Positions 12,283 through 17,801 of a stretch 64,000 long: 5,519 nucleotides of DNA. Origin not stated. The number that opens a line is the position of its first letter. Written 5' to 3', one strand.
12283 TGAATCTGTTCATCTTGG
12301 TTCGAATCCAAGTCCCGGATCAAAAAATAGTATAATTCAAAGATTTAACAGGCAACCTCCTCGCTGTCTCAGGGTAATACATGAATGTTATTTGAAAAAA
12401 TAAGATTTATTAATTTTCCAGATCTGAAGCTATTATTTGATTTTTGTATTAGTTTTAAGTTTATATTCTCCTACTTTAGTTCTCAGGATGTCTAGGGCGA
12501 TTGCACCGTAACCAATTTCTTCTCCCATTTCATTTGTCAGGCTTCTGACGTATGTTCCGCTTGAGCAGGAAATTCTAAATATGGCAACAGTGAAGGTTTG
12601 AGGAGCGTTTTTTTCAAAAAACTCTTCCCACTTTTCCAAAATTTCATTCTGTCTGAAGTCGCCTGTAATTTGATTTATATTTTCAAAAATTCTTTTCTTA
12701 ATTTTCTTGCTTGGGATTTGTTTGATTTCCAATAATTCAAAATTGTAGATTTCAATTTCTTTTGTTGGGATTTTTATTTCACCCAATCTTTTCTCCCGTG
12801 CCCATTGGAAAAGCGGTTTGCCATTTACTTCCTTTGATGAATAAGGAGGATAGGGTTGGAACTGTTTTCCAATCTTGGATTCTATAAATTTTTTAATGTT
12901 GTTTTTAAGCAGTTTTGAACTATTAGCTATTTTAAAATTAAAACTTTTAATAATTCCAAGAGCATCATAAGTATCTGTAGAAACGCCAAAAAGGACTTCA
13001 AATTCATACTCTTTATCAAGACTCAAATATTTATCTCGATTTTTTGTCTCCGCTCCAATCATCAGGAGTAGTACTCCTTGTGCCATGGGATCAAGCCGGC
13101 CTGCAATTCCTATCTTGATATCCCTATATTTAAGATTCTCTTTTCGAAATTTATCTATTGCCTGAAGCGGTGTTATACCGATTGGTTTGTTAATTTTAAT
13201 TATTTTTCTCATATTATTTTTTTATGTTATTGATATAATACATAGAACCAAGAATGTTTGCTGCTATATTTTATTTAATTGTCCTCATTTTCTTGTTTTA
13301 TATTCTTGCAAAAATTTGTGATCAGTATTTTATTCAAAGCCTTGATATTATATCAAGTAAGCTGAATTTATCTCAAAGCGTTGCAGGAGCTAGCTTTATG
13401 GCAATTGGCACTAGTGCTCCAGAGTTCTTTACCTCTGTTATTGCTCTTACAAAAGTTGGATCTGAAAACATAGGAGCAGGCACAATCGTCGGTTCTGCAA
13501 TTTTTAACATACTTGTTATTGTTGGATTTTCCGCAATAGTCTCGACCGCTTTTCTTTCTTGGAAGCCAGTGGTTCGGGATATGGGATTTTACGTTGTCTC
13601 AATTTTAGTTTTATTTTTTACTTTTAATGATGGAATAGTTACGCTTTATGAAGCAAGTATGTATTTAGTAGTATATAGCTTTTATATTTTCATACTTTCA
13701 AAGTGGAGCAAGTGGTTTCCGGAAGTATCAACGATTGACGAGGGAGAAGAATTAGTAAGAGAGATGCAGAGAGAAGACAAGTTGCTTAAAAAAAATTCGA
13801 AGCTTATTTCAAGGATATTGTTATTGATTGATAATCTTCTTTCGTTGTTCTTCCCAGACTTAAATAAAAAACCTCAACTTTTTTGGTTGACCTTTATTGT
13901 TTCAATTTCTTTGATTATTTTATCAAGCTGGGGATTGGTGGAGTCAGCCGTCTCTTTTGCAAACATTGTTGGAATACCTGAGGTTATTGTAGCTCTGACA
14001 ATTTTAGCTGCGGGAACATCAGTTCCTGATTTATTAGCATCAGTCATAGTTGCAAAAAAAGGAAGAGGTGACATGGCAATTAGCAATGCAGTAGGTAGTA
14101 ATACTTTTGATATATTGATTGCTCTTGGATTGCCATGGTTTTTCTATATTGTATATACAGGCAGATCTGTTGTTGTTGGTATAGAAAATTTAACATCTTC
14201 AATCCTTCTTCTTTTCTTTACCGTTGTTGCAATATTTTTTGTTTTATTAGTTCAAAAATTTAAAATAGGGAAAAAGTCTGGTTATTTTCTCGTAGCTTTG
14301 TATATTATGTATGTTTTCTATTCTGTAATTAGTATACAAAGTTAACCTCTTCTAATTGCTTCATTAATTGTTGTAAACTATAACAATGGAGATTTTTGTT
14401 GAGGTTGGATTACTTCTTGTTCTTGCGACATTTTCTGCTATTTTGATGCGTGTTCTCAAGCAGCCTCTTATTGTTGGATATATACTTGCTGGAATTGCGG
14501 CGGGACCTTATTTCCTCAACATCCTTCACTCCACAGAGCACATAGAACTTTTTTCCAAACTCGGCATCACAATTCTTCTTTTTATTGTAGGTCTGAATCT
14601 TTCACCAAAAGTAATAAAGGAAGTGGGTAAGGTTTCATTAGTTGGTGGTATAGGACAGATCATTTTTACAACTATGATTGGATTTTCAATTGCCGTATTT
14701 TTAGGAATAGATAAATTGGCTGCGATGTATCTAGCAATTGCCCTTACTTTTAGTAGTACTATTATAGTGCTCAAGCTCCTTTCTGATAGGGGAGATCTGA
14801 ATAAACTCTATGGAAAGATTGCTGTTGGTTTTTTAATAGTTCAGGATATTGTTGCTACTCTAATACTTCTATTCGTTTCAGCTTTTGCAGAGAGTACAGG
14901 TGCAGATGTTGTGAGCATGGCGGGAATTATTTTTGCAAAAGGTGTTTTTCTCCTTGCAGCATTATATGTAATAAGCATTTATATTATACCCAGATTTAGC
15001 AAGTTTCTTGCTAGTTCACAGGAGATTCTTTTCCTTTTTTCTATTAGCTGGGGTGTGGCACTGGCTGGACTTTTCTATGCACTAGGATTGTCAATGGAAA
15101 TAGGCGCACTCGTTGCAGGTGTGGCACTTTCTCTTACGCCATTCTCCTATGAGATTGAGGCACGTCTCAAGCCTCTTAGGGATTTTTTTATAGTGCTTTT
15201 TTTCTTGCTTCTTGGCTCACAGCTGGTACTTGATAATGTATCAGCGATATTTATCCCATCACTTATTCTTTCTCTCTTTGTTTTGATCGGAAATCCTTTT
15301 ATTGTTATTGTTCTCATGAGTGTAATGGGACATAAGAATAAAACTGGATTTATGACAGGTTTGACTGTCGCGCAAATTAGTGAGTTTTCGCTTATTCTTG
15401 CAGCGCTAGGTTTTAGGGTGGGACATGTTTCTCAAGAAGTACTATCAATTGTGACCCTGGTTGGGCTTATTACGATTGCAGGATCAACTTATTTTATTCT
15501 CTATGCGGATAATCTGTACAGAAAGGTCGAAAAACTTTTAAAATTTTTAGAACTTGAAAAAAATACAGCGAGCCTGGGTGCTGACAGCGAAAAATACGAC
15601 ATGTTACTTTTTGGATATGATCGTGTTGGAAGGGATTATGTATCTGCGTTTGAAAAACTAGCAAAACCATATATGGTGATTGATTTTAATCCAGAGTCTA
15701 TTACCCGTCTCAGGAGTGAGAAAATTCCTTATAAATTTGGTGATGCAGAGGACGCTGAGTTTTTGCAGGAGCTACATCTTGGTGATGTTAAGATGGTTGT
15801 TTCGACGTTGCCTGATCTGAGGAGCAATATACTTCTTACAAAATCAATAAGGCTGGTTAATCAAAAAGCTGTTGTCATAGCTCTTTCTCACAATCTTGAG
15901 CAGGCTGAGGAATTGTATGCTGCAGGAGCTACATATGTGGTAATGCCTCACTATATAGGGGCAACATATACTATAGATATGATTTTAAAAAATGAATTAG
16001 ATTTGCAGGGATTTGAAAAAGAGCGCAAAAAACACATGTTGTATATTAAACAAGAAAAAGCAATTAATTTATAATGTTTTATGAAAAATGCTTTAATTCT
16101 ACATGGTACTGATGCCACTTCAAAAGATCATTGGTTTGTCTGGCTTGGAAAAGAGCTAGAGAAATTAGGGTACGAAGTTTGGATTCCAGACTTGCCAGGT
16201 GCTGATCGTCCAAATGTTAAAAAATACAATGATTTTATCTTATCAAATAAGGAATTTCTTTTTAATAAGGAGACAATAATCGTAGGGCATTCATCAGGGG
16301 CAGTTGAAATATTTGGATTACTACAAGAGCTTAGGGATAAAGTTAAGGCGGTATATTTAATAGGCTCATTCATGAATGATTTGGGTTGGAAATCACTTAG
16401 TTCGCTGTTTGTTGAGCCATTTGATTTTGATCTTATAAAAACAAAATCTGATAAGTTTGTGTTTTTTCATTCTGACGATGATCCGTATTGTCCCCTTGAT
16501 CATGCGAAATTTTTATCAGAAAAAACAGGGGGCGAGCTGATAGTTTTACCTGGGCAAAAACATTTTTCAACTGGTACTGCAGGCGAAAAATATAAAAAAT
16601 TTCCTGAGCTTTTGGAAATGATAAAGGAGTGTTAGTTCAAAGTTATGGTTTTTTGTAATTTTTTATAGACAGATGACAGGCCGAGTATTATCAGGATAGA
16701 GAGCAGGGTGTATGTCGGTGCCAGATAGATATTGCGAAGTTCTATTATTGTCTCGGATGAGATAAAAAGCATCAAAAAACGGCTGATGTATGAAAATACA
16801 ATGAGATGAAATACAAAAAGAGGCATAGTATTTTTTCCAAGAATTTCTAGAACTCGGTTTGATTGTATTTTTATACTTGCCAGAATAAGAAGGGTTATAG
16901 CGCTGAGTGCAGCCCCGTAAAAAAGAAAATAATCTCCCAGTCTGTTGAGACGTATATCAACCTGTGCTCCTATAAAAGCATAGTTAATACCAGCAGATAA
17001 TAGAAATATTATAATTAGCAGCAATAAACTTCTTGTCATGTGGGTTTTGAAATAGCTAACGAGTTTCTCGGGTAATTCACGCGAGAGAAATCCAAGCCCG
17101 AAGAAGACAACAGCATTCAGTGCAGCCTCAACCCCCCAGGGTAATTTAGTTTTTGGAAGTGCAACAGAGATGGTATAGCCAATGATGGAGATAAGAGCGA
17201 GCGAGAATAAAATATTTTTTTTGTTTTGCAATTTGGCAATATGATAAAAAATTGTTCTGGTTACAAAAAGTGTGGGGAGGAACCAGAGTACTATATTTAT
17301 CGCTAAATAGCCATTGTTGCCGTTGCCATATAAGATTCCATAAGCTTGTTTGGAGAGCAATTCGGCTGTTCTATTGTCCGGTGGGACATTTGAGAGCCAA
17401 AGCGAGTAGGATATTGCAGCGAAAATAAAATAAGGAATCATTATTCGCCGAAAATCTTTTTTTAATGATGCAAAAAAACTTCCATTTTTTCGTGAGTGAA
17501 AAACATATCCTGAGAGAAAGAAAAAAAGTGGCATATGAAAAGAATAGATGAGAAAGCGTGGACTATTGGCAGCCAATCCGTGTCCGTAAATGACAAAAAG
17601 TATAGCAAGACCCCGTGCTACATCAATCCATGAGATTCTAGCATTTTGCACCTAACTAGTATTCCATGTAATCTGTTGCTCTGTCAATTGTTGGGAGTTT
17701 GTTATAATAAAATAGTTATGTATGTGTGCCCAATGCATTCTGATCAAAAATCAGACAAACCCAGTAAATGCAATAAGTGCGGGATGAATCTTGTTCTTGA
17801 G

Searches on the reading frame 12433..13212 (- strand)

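Call 74: search_protein_families(library=pfam, proteins=[window:12433-13212:-], max_evalue=1)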
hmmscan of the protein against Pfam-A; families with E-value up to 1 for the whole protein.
window:12433-13212:- (259 aa): 2 families
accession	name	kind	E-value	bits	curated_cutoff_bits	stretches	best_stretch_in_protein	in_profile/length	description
PF01509.24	TruB_N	-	4.9e-30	105.3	27.3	1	30-165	7-134/149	TruB family pseudouridylate synthase (N terminal domain)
PF16198.10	TruB_C_2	-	0.24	12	29.3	1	223-253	1-31/66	tRNA pseudouridylate synthase B C-terminal domain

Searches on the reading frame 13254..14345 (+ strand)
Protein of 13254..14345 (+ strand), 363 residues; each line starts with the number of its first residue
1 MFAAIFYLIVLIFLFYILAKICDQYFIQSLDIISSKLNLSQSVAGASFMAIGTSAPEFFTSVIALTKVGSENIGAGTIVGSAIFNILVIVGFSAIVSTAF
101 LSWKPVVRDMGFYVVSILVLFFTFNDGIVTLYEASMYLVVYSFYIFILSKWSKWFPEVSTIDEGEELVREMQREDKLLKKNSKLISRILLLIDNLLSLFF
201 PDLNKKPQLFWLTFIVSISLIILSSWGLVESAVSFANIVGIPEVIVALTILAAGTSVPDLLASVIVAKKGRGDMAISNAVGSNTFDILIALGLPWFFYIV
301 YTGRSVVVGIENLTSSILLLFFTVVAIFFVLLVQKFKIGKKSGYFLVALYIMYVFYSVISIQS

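Call 67: search_protein_families(library=pfam, proteins=[window:13254-14345:+], max_evalue=0.001)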
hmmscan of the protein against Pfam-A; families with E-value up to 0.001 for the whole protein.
window:13254-14345:+ (363 aa): 1 family
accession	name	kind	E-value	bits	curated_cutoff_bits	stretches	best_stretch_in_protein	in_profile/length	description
PF01699.29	Na_Ca_ex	-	1.7e-52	177.8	24.9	2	210-358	2-150/151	Sodium/calcium exchanger protein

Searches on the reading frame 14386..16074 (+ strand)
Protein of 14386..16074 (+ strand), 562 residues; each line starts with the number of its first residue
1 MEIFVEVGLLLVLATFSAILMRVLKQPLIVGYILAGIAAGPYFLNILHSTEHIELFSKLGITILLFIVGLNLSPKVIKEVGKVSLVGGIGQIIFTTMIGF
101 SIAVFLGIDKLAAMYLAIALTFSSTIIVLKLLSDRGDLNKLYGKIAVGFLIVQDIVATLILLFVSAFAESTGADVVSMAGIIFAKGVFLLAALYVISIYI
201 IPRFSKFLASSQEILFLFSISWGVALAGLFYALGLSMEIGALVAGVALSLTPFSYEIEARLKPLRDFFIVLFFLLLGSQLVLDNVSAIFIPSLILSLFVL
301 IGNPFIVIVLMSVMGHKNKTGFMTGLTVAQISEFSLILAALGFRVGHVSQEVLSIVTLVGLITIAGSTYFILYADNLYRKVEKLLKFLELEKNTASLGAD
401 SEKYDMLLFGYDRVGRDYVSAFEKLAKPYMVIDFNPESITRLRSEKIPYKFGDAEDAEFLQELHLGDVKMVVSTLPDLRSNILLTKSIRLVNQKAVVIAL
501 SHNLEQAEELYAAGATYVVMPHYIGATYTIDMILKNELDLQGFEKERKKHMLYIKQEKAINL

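Call 67: search_protein_families(library=pfam, proteins=[window:14386-16074:+], max_evalue=0.001)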
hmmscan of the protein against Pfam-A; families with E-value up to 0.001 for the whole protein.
window:14386-16074:+ (562 aa): 2 families
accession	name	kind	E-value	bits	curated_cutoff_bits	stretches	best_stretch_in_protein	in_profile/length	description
PF00999.27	Na_H_Exchanger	-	1.3e-59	202.4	26.2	1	12-369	2-369/375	Sodium/hydrogen exchanger, transmembrane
PF02254.24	TrkA_N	-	5.2e-22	78.8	23.8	1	408-521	3-116/116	TrkA-N domain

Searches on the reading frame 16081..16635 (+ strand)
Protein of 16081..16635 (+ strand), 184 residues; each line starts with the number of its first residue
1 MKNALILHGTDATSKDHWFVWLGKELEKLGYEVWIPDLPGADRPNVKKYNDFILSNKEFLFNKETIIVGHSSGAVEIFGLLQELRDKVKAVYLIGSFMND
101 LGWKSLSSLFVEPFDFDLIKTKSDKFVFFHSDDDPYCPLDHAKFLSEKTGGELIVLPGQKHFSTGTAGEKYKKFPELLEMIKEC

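Call 74: search_protein_families(library=pfam, proteins=[window:16081-16635:+], max_evalue=1)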
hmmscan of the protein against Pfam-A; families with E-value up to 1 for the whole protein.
window:16081-16635:+ (184 aa): 6 families
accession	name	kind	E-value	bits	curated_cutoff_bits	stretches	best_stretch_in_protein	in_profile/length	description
PF06821.19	Ser_hydrolase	-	2.3e-13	50.9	22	1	5-179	2-168/172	Serine hydrolase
PF00561.26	Abhydrolase_1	-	1.8e-10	41.3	25.8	1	5-104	4-110/245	alpha/beta hydrolase fold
PF12697.13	Abhydrolase_6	-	1.5e-07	32.8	26.3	1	5-101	2-100/217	Alpha/beta hydrolase family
PF10230.15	LIDHydrolase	-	8.1e-05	22.9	27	1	115-156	211-252/262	Lipid-droplet associated hydrolase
PF12146.15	Hydrolase_4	-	0.0023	17.7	27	1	6-98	9-111/239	Serine aminopeptidase, S33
PF13676.11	TIR_2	-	0.22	12.5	28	1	15-37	8-31/122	TIR domain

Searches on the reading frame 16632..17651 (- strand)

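Call 67: search_protein_families(library=pfam, proteins=[window:16632-17651:-], max_evalue=0.001)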
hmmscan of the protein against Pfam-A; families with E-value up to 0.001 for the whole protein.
window:16632-17651:- (339 aa): 1 family
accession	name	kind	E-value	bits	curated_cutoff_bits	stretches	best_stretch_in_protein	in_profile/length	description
PF01757.29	Acyl_transf_3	-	3.2e-34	118.9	31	1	7-324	2-323/326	Acyltransferase domain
